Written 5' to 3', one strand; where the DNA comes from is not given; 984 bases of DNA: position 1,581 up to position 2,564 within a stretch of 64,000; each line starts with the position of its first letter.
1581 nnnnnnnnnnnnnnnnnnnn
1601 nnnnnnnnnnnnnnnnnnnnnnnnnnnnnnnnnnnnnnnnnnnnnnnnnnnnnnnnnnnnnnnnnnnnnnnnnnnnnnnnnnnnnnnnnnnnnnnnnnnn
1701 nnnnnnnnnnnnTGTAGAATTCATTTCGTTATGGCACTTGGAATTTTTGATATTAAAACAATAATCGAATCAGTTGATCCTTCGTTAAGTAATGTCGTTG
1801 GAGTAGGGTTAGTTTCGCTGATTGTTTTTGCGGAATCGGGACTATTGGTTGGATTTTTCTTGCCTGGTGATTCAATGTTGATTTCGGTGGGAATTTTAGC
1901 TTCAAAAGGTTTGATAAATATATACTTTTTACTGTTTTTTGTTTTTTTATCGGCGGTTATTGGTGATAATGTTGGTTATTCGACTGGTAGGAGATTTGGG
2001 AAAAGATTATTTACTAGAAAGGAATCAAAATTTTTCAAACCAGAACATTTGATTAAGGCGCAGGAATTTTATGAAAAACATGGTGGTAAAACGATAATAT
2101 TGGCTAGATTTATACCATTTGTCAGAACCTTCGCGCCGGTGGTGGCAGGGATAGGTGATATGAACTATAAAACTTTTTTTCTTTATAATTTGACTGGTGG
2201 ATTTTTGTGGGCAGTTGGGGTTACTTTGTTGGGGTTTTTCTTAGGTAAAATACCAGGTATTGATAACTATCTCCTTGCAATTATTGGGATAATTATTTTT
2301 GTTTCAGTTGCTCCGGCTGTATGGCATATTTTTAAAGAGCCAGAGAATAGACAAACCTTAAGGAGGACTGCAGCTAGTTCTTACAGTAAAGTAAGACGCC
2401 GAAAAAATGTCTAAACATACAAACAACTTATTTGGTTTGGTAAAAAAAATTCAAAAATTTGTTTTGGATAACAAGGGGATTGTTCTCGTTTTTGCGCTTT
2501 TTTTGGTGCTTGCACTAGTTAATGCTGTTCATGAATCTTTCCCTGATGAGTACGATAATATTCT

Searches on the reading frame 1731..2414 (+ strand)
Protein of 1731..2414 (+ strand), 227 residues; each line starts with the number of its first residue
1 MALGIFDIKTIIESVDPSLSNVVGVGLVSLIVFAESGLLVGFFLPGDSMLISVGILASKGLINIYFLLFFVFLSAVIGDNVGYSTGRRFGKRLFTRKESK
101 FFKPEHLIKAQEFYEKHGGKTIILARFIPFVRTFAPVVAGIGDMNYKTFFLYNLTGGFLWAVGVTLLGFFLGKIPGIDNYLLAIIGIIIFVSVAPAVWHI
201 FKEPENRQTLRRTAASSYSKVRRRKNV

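Call 107: find_encoding_contigs(protein=window:1731-2414:+, flank=10000, max_places=1)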
Protein window:1731-2414:+ (227 aa): 23 contigs read that carry it; 1 place shown.
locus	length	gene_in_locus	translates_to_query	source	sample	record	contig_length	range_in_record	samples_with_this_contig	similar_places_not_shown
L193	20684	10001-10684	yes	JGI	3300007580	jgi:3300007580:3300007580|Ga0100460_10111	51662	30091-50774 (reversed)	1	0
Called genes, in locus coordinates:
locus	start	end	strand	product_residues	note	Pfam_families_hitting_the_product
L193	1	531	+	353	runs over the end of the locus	-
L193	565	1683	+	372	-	-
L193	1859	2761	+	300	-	-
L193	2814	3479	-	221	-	PF07987:DUF1775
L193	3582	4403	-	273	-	-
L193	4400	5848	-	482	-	PF01794:Ferric_reduct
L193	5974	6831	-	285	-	PF00801:PKD (faint), PF18911:PKD_4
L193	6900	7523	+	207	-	-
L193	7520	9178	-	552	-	PF13231:PMT_2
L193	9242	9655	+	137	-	PF09055:Sod_Ni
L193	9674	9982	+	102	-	PF00717:Peptidase_S24, PF10502:Peptidase_S26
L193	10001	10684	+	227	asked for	PF09335:VTT_dom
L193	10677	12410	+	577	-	-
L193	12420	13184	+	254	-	-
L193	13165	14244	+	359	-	PF01757:Acyl_transf_3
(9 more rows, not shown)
